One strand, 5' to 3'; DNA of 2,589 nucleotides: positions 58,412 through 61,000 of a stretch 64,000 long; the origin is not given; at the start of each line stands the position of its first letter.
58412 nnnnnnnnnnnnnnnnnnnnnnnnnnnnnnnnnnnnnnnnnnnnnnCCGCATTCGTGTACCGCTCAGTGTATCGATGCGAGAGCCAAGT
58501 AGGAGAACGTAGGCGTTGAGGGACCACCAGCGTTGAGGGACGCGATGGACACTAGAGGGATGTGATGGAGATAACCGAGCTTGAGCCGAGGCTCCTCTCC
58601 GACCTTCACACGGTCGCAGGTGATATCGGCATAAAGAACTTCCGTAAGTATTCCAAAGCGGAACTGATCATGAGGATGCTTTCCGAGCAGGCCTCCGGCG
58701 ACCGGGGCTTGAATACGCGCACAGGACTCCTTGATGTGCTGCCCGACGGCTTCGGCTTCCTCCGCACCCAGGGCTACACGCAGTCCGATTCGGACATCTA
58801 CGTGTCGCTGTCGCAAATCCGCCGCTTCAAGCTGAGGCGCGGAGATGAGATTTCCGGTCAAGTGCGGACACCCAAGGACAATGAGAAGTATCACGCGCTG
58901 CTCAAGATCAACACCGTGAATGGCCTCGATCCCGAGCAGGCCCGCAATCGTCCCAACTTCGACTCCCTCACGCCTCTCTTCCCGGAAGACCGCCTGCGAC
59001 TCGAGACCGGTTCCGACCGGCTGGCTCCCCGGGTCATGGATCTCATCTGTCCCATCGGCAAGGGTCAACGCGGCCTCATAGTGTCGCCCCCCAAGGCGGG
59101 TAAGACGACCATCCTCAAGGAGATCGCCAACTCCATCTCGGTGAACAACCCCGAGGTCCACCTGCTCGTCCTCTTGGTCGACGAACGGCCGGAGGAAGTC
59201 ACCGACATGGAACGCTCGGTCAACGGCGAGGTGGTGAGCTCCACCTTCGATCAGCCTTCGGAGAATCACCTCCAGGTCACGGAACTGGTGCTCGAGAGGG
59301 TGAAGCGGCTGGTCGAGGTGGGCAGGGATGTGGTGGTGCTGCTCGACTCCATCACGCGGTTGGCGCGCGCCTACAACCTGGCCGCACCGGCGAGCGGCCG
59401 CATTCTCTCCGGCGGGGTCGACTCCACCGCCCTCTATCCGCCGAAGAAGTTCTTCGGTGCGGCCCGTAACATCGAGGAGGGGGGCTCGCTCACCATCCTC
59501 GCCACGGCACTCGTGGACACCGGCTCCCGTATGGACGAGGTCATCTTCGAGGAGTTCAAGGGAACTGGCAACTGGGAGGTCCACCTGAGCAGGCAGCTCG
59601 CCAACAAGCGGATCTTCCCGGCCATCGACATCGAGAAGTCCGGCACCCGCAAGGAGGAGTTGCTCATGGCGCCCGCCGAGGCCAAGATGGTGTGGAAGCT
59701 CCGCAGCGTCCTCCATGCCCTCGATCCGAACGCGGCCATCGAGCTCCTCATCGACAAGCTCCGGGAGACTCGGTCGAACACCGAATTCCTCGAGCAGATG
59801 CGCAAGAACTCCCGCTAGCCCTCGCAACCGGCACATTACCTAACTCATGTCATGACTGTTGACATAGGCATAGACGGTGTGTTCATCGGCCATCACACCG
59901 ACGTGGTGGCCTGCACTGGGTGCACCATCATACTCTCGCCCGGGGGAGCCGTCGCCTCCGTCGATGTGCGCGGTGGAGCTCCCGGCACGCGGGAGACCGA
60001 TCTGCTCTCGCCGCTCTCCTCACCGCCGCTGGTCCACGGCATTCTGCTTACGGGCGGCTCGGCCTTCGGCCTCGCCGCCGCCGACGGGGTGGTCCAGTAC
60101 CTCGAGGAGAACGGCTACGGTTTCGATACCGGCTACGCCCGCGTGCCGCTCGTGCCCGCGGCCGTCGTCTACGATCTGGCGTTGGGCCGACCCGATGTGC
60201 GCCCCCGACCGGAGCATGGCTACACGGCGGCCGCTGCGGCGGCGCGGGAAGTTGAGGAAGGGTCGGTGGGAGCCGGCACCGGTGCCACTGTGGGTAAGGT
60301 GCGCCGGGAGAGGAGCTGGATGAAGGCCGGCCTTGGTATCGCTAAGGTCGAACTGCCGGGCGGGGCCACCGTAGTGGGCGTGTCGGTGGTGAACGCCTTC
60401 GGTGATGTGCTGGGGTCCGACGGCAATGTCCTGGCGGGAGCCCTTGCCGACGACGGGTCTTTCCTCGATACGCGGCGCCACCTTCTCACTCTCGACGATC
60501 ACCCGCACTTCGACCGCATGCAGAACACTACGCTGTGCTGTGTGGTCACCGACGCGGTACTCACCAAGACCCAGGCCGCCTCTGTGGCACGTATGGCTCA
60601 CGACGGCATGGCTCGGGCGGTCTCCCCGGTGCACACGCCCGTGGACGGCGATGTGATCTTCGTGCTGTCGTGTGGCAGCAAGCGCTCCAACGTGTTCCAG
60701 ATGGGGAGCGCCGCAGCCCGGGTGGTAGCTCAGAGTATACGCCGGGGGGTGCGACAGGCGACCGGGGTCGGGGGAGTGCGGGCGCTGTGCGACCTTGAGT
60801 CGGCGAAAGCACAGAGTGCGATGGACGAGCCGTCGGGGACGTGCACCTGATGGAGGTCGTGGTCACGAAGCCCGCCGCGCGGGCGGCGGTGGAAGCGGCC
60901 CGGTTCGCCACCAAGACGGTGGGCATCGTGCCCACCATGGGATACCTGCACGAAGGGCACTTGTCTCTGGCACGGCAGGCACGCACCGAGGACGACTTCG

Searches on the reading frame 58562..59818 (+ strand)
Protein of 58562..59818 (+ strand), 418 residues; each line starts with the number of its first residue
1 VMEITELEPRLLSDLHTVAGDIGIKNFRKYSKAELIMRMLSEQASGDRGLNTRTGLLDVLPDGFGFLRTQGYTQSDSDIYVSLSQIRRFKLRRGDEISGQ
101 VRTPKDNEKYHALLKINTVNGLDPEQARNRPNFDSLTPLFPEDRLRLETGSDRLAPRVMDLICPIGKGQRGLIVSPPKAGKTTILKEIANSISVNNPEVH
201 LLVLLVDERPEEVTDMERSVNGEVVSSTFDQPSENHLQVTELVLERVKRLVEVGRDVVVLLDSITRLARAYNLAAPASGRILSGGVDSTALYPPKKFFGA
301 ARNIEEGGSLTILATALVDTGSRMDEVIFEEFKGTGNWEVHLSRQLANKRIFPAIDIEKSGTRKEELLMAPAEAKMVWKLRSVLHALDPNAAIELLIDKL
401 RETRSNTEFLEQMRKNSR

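Call 66: search_protein_families(library=pfam, proteins=[window:58562-59818:+], max_evalue=0.0001)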
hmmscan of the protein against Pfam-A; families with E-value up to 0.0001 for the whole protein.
window:58562-59818:+ (418 aa): 4 families
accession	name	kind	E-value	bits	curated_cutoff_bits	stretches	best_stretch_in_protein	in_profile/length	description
PF07497.18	Rho_RNA_bind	-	4.4e-32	110.1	27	1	54-125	2-73/73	Rho termination factor, RNA-binding domain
PF00006.31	ATP-synt_ab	-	3.7e-23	82.7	29.5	1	157-360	3-211/213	ATP synthase alpha/beta family, nucleotide-binding domain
PF07498.18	Rho_N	-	6.3e-05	23.3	24.9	0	12-45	7-40/43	Rho termination factor, N-terminal domain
PF19568.5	Spore_III_AA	-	9.6e-05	22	27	0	155-211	131-188/306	Sporulation stage III, protein AA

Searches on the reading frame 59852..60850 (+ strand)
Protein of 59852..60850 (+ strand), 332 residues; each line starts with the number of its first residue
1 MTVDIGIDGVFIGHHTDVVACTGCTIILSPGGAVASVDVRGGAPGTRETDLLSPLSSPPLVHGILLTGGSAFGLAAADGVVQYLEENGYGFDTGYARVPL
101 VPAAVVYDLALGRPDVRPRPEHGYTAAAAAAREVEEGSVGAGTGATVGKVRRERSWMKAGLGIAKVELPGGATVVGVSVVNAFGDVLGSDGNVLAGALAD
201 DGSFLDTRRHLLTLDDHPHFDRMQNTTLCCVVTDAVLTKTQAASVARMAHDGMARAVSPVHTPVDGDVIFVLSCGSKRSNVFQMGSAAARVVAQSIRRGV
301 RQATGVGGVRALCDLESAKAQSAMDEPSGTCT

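Call 66: search_protein_families(library=pfam, proteins=[window:59852-60850:+], max_evalue=0.0001)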
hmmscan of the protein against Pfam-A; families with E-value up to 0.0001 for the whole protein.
window:59852-60850:+ (332 aa): 1 family
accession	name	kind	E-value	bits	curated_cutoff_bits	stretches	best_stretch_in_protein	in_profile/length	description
PF03576.19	Peptidase_S58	-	2.8e-38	132.6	23.9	1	7-309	6-302/307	Peptidase family S58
